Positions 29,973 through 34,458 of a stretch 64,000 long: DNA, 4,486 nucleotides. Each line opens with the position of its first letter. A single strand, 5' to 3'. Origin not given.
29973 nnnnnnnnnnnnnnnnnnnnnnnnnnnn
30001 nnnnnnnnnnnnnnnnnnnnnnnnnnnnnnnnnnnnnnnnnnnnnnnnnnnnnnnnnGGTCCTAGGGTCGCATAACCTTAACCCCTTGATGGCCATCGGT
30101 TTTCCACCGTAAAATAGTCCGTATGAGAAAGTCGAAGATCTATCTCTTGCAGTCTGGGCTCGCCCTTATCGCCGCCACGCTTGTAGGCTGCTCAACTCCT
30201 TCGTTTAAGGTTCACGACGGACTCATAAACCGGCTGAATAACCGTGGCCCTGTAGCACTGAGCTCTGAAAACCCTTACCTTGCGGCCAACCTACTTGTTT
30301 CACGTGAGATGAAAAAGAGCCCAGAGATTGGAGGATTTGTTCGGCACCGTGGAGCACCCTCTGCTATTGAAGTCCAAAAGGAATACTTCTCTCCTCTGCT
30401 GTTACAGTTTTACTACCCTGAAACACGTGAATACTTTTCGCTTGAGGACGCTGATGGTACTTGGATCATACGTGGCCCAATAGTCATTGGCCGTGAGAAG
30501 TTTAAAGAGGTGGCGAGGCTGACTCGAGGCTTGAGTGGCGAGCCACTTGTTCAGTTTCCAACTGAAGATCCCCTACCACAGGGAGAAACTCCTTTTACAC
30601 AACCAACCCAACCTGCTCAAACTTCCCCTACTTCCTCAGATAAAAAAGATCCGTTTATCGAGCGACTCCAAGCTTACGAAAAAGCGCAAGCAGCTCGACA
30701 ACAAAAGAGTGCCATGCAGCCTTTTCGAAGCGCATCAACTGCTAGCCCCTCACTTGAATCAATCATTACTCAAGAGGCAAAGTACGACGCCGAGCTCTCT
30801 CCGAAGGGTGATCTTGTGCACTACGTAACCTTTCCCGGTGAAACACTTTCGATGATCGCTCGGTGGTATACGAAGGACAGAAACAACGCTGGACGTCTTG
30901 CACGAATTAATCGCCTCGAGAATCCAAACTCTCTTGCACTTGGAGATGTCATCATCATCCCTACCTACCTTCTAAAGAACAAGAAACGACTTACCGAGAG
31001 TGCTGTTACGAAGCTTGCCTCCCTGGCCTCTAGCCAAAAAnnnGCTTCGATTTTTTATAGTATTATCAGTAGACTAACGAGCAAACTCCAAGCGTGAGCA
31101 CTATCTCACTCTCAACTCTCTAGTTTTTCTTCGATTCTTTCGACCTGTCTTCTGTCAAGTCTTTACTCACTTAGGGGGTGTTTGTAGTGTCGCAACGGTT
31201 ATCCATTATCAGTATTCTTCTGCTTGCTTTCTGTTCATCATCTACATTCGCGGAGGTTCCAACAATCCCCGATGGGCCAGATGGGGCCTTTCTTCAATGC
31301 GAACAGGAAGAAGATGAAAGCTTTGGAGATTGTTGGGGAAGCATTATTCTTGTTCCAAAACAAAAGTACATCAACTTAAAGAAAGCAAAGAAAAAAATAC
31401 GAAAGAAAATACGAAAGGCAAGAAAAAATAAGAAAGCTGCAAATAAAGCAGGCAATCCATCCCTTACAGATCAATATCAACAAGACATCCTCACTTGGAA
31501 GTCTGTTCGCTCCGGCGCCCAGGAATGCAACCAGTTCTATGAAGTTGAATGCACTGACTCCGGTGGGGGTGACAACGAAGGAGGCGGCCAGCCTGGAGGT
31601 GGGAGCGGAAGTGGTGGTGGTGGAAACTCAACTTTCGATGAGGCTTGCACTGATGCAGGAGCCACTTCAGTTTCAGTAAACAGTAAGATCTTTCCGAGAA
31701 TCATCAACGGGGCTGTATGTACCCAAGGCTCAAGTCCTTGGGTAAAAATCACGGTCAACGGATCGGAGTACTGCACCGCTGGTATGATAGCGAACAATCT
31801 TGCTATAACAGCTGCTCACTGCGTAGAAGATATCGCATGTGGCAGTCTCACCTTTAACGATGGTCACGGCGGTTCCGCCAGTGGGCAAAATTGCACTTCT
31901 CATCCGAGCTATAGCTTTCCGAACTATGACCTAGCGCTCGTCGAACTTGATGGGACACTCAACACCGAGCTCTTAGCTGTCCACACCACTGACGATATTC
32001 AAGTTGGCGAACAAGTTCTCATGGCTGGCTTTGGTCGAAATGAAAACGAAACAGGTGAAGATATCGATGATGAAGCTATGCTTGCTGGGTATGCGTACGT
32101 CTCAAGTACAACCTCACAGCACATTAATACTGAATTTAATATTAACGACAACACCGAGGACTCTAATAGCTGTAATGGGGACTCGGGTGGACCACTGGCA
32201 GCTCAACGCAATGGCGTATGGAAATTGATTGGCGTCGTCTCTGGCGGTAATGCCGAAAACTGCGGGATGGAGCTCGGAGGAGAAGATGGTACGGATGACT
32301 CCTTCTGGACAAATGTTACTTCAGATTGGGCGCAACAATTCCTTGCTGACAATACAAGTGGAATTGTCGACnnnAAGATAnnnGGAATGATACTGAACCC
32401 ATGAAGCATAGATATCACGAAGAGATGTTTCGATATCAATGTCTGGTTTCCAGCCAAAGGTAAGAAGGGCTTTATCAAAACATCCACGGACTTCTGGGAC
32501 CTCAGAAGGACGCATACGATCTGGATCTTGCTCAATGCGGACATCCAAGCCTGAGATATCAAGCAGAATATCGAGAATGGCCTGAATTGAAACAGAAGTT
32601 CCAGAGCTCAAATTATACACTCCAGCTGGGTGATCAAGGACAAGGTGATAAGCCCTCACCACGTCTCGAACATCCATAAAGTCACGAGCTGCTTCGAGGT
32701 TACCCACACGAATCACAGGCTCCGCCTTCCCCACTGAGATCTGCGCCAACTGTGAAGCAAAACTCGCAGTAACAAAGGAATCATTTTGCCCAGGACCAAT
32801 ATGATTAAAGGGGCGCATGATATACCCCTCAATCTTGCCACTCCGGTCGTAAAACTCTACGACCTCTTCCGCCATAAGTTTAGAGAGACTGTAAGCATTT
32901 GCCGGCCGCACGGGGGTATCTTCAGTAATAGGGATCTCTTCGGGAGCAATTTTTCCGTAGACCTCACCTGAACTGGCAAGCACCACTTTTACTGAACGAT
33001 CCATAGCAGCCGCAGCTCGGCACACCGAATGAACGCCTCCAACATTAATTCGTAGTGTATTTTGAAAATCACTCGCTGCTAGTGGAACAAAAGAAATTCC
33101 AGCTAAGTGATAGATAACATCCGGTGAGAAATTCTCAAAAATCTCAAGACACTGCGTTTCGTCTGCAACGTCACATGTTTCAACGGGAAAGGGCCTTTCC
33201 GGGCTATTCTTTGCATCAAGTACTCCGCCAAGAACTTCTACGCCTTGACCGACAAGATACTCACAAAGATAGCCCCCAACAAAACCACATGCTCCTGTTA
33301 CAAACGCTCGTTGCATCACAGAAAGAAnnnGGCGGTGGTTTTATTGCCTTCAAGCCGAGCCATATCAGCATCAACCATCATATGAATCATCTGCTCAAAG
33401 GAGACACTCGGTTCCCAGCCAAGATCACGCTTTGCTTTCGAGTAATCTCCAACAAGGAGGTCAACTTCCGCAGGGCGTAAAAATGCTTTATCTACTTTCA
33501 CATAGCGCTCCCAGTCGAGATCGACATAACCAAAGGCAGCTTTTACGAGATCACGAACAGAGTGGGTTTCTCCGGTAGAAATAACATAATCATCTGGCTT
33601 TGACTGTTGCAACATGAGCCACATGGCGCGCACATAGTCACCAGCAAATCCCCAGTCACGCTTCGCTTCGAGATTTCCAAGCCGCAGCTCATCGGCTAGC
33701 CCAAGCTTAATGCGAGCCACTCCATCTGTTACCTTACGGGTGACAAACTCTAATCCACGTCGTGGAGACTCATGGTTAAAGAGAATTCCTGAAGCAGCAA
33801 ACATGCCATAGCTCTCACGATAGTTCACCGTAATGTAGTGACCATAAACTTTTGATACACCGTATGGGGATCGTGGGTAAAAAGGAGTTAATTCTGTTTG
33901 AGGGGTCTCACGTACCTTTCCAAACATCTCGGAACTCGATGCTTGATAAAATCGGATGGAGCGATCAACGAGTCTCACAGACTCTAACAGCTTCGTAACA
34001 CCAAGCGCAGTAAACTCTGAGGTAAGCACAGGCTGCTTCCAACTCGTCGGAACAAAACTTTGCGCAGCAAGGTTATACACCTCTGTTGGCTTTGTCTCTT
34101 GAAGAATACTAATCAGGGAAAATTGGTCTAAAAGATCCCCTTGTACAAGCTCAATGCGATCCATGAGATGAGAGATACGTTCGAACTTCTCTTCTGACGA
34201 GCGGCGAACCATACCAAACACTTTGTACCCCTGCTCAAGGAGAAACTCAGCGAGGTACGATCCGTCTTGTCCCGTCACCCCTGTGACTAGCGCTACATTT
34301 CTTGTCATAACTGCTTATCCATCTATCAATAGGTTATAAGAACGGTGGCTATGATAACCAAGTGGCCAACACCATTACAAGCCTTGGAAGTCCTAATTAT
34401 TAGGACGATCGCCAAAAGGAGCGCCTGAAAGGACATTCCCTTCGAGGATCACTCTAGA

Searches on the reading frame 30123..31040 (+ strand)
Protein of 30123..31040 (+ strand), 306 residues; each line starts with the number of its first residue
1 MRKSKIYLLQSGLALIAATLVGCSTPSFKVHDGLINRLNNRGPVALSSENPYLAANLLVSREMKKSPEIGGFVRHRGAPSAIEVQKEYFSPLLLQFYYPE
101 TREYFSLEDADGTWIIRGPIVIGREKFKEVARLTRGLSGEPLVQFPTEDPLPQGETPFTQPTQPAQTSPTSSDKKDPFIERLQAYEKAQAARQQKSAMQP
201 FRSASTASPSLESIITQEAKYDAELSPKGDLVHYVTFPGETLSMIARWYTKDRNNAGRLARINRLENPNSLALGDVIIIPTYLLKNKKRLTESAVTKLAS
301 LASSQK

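Call 67: search_protein_families(library=pfam, proteins=[window:30123-31040:+], max_evalue=0.001)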
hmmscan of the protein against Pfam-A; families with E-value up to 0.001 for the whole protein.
window:30123-31040:+ (306 aa): 1 family
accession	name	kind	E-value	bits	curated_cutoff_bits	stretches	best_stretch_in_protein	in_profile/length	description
PF01476.26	LysM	-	4.4e-05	23.8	20.9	1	238-280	5-43/43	LysM domain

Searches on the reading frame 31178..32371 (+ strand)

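Call 67: search_protein_families(library=pfam, proteins=[window:31178-32371:+], max_evalue=0.001)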
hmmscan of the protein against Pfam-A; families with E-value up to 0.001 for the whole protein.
window:31178-32371:+ (398 aa): 2 families
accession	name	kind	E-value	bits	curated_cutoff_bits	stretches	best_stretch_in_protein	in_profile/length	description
PF00089.32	Trypsin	-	2.3e-25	90.2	20.6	1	175-363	1-202/220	Trypsin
PF13365.12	Trypsin_2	-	8.7e-09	36.7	27.6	1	203-352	5-143/144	Trypsin-like peptidase domain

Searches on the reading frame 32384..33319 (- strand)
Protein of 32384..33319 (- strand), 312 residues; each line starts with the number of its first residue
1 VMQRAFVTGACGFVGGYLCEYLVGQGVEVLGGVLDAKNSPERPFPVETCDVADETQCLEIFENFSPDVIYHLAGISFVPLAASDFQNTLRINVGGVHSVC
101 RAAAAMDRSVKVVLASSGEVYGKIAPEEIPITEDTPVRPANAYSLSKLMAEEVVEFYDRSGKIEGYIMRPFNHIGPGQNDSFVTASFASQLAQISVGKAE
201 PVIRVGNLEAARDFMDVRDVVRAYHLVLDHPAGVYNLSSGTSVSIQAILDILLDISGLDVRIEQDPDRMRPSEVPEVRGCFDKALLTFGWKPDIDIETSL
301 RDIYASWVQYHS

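Call 67: search_protein_families(library=pfam, proteins=[window:32384-33319:-], max_evalue=0.001)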
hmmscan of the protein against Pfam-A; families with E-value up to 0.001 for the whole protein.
window:32384-33319:- (312 aa): 6 families
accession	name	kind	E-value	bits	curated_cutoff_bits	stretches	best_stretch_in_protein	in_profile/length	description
PF16363.11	GDP_Man_Dehyd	-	2.9e-58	198.3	27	1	6-302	1-331/332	GDP-mannose 4,6 dehydratase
PF01370.27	Epimerase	-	7.2e-54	183.2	20.9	1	6-236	2-238/240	NAD dependent epimerase/dehydratase family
PF04321.23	RmlD_sub_bind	-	1.6e-13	50.8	27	1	6-155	4-137/287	RmlD substrate binding domain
PF02719.21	Polysacc_synt_2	-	2.1e-11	44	20.2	1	48-259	60-250/293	Polysaccharide biosynthesis protein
PF01073.25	3Beta_HSD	-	4.1e-11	42.9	22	1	7-183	2-191/280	3-beta hydroxysteroid dehydrogenase/isomerase family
PF07993.18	NAD_binding_4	-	1.5e-10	41.1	20.1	1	67-217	90-251/258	Male sterility protein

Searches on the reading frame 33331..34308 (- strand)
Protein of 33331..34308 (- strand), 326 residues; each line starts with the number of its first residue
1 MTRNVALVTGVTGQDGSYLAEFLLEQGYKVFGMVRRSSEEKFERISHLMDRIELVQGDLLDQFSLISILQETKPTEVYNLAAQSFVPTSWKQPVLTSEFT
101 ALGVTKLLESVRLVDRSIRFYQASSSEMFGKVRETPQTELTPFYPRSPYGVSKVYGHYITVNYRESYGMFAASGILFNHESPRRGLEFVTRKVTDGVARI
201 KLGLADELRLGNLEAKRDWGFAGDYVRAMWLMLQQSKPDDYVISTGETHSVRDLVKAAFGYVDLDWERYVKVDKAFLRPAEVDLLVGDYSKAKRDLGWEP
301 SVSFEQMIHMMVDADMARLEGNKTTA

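Call 67: search_protein_families(library=pfam, proteins=[window:33331-34308:-], max_evalue=0.001)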
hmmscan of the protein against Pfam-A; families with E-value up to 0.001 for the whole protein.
window:33331-34308:- (326 aa): 5 families
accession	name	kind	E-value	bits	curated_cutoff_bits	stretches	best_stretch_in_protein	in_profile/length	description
PF16363.11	GDP_Man_Dehyd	-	1.7e-133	445.6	27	1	7-311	1-332/332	GDP-mannose 4,6 dehydratase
PF01370.27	Epimerase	-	4.3e-68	229.7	20.9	1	6-243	1-239/240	NAD dependent epimerase/dehydratase family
PF04321.23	RmlD_sub_bind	-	1.4e-07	31.4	27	1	7-167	4-143/287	RmlD substrate binding domain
PF05368.20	NmrA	-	9.6e-07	29.1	27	1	6-71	5-69/298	NmrA-like family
PF13460.12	NAD_binding_10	-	0.00049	20.5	27.2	1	10-69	1-58/184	NAD(P)H-binding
